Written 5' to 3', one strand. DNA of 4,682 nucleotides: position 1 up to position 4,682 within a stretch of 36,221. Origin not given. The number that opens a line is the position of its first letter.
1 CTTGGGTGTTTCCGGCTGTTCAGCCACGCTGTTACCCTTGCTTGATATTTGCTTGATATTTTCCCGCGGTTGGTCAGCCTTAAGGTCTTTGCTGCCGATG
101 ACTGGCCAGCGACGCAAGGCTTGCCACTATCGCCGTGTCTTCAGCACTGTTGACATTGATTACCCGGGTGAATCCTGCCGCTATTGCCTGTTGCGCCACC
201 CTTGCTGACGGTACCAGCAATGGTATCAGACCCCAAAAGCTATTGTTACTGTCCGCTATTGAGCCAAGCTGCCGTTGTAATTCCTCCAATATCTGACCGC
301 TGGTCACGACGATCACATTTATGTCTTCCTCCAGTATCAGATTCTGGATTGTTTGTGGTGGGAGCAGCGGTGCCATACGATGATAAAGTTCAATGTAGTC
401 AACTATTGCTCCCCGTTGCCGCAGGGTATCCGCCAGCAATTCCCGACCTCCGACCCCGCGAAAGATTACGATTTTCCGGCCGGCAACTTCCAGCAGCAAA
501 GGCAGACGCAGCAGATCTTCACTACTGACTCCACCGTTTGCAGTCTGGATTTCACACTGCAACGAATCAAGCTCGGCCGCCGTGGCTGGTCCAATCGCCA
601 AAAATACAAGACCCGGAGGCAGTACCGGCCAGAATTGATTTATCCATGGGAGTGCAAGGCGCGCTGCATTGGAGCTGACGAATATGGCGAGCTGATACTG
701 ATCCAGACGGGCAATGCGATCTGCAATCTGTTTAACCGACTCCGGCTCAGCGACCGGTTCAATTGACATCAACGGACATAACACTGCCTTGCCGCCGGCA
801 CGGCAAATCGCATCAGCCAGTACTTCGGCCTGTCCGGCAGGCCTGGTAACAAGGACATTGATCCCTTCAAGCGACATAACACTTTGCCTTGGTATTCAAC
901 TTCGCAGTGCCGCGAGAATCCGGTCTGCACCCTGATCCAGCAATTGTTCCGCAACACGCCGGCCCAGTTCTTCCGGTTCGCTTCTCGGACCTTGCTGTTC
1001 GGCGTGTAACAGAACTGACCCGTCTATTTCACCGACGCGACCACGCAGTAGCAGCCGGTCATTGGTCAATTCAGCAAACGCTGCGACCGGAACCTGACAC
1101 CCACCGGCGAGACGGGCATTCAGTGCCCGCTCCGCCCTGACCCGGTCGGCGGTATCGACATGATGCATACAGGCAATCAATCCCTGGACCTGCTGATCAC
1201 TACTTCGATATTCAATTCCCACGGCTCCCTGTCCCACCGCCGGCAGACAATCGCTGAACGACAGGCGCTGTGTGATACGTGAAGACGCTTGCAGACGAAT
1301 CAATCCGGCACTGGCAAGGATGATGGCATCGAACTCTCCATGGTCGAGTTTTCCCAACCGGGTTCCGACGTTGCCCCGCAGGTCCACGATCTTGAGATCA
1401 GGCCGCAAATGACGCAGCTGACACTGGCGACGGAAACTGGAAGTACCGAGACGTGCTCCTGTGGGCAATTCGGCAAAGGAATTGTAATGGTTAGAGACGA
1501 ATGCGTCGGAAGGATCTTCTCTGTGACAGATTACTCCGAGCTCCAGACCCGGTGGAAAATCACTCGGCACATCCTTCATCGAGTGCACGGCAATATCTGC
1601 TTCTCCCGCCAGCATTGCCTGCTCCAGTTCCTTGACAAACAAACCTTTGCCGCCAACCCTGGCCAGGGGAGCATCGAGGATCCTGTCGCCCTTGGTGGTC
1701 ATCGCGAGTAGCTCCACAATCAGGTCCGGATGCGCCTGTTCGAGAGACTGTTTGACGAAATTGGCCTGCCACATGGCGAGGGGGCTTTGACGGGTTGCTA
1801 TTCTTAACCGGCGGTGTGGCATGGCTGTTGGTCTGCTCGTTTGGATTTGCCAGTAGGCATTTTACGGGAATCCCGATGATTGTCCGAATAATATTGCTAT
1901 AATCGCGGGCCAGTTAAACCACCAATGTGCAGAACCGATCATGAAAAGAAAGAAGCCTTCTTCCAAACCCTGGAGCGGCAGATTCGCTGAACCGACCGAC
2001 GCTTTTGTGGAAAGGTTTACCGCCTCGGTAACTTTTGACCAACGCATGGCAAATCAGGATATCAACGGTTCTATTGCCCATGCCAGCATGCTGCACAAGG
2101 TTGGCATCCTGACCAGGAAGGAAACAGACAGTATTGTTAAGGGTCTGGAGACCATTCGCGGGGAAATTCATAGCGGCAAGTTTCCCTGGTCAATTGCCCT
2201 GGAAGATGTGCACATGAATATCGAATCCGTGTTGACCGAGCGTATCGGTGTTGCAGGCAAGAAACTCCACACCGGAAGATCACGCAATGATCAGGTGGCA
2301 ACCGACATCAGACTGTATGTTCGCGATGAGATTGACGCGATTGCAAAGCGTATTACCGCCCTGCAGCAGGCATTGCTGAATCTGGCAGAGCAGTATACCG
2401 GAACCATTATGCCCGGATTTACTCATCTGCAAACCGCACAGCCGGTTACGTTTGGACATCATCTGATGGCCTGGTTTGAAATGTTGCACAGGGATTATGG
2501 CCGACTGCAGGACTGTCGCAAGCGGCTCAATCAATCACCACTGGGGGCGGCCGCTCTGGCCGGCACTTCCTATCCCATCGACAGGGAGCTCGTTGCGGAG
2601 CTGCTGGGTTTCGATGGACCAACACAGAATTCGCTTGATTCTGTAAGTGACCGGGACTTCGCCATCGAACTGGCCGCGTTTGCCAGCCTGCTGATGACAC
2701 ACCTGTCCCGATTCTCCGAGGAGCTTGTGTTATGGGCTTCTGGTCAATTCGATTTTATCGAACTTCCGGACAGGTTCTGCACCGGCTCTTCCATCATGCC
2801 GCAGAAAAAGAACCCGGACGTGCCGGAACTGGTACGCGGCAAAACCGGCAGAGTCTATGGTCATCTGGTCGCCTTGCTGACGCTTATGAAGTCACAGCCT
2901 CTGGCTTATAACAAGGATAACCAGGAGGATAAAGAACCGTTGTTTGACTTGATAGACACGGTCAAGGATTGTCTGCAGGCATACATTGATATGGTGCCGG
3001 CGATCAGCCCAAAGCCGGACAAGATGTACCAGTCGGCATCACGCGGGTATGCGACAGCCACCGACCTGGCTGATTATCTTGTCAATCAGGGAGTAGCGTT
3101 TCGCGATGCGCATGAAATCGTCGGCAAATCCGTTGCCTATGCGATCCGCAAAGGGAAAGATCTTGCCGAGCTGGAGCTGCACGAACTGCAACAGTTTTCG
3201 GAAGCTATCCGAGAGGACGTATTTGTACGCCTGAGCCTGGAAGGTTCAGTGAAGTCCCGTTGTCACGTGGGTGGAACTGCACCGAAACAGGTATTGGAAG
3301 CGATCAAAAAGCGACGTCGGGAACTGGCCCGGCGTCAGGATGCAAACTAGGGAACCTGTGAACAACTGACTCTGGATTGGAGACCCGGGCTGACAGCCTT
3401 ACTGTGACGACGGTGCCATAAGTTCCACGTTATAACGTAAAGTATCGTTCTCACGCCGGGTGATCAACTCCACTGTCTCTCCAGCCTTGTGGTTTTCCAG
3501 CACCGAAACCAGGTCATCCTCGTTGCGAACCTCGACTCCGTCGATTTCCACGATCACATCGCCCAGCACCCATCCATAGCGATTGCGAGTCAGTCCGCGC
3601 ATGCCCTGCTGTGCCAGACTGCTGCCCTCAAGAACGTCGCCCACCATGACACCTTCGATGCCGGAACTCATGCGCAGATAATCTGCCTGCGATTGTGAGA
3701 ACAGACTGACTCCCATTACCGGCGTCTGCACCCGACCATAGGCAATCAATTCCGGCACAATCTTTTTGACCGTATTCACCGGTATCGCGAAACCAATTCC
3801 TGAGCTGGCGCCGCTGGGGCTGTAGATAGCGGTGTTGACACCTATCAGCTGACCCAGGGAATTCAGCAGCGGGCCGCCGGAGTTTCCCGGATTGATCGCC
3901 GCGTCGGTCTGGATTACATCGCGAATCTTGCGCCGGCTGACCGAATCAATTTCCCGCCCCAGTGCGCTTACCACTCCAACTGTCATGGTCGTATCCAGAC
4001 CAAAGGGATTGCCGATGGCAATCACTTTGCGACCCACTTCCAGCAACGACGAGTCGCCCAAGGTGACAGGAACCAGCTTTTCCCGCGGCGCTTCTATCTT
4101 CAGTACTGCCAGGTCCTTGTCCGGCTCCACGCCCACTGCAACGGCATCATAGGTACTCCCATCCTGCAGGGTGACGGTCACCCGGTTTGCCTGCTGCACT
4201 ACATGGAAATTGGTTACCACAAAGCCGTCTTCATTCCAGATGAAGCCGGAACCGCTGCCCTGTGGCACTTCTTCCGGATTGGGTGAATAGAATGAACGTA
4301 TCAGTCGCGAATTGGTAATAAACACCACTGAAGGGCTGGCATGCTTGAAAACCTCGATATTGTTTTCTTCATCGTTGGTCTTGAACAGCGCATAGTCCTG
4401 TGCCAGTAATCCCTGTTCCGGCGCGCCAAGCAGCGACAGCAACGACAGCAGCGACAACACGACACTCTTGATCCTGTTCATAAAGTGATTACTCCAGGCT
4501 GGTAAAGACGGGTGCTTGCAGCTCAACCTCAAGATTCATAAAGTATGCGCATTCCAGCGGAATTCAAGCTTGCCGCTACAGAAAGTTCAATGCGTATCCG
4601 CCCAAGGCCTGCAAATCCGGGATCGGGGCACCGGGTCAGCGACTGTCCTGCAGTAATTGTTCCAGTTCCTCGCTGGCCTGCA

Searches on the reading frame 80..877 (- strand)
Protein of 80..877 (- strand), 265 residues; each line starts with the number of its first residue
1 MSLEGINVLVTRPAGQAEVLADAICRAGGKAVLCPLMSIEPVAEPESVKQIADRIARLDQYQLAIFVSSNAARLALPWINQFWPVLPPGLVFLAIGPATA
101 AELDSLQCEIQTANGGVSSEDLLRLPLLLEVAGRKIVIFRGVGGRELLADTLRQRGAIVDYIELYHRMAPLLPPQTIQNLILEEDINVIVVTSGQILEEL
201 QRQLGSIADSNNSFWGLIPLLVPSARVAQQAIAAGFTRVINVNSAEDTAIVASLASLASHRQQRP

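Call 6: search_protein_families(library=pfam, proteins=[window:80-877:-], max_evalue=0.00001)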
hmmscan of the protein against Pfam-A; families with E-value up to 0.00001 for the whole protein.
window:80-877:- (265 aa): 1 family
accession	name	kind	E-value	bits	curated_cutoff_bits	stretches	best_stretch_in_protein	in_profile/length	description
PF02602.20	HEM4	-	6e-32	111.1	27.5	1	19-240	2-219/231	Uroporphyrinogen-III synthase HemD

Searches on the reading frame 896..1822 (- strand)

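Call 6: search_protein_families(library=pfam, proteins=[window:896-1822:-], max_evalue=0.00001)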
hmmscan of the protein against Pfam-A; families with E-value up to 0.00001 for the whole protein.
window:896-1822:- (308 aa): 2 families
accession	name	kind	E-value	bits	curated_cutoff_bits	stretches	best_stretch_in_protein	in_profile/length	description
PF01379.25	Porphobil_deam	-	3.4e-85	285.2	22.1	1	6-213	1-206/207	Porphobilinogen deaminase, dipyromethane cofactor binding domain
PF03900.20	Porphobil_deamC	-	8.4e-19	68.2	26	1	227-295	3-73/74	Porphobilinogen deaminase, C-terminal domain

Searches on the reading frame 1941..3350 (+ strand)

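Call 6: search_protein_families(library=pfam, proteins=[window:1941-3350:+], max_evalue=0.00001)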
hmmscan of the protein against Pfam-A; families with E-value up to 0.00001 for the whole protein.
window:1941-3350:+ (469 aa): 2 families
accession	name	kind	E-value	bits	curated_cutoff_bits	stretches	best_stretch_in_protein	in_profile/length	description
PF00206.25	Lyase_1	-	4.9e-82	276.2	27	1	13-307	1-312/312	Lyase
PF14698.11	ASL_C2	-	2.5e-26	92.3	27.3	1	370-438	1-69/69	Argininosuccinate lyase C-terminal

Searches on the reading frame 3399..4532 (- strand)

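Call 6: search_protein_families(library=pfam, proteins=[window:3399-4532:-], max_evalue=0.00001)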
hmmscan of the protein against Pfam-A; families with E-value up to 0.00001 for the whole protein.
window:3399-4532:- (377 aa): 3 families
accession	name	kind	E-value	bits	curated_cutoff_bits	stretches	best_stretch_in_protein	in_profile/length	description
PF13365.12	Trypsin_2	-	1e-35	124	27.6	1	94-232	1-144/144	Trypsin-like peptidase domain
PF00089.32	Trypsin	-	2.6e-22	80.2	20.6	1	95-258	28-219/220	Trypsin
PF13180.12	PDZ_2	-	4.7e-11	43.2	27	1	271-371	1-80/80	PDZ domain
